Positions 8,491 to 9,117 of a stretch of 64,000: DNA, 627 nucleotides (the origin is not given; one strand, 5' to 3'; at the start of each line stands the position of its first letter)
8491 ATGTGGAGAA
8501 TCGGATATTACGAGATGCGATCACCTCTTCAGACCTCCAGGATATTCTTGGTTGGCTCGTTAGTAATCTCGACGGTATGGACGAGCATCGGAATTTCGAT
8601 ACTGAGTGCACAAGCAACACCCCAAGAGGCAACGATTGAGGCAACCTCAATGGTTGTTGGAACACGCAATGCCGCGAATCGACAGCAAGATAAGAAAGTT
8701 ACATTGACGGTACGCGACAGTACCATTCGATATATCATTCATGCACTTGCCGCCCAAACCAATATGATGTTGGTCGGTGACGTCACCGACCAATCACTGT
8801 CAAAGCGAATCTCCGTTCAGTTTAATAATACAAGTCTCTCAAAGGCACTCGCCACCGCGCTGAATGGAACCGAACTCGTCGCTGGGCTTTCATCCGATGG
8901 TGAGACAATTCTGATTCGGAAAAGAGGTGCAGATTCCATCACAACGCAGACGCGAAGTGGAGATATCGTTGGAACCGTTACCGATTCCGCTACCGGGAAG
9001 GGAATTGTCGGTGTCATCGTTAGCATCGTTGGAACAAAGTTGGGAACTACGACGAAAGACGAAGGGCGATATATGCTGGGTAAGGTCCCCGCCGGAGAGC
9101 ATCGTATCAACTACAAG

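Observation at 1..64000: At least five tandem paralogous copies of an eight-gene sigma / anti-sigma / SusC / SusD / lipoprotein / TldD-like / PmbA-like / Trx-like cassette, with no CAZymes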

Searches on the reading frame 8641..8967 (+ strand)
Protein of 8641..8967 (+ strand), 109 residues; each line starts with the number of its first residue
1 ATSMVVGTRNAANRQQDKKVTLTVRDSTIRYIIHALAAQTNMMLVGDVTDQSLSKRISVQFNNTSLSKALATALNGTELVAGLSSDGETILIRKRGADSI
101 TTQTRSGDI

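Call 78: search_solved_structures(query=A9, max_evalue=1)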
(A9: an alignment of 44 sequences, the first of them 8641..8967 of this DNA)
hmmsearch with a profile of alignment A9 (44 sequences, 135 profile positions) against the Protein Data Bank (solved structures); distinct sequences matched with E-value up to 1: 25.
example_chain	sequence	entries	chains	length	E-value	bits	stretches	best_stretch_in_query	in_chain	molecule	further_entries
9sh1_A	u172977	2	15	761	1.3e-08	38.1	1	16-96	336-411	Type IV pilus biogenesis and competence protein PilQ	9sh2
4av2_A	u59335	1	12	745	1.3e-08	38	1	16-96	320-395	TYPE IV PILUS BIOGENESIS AND COMPETENCE PROTEIN PILQ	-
4ar0_A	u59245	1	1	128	5.2e-08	36.1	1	18-96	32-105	TYPE IV PILUS BIOGENESIS AND COMPETENCE PROTEIN PILQ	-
9x0w_A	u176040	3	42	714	1.2e-06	31.7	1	9-103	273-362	Fimbrial assembly protein PilQ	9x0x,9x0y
6ve2_A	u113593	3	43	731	1.3e-06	31.5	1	9-103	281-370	Fimbrial assembly protein PilQ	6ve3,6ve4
5odw_A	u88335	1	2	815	2.9e-06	30.4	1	16-98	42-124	Ferripyoverdine receptor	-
2iah_A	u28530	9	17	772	1.2e-05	28.4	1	20-98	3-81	Ferripyoverdine receptor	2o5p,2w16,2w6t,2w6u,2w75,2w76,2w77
6w6m_A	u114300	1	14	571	1.5e-05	28.1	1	14-97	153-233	Type IV pilus secretin PilQ family protein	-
2a02_A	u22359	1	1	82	6.8e-05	26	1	21-96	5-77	Ferric-pseudobactin 358 receptor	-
3jc8_Qa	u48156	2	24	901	0.00025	24.2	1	8-78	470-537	PilQ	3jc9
2m5j_A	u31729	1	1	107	0.029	17.5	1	21-96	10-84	HasR protein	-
5aq0_A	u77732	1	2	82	0.072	16.2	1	110-134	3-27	CARBOXYPEPTIDASE D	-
5mp2_A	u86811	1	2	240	0.16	15.1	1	14-105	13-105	Type II secretion system protein D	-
4e9j_A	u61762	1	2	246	0.16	15.1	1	14-105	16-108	General secretion pathway protein D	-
5ngi_A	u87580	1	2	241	0.16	15.1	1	14-105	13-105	Type II secretion system protein D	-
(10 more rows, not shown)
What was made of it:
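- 8491..11955 (+): C2: SusC-like TonB-dependent transporter with N-terminal STN-like extension. Family STN profile hits FpvA, PupA and PilQ (call 78).
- On FecIRA-type cell-surface signalling: The family profile hits PilQ N0 at E 1e-8, FpvA at 3e-6 and PupA at 7e-5 (call 78).
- Closest known: FecIRA, FpvA and PupA cell-surface signalling systems. Same: The family profile hits the FpvA and PupA signalling domains (call 78).
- Checked: A 44-sequence profile of the SusC N-terminal extension, however, hits PilQ N0 (E 1e-8) and the FpvA, PupA and HasR signalling domains (E 3e-6 to 0.03) (call 78).
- Confirmed at family-profile level (call 78).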
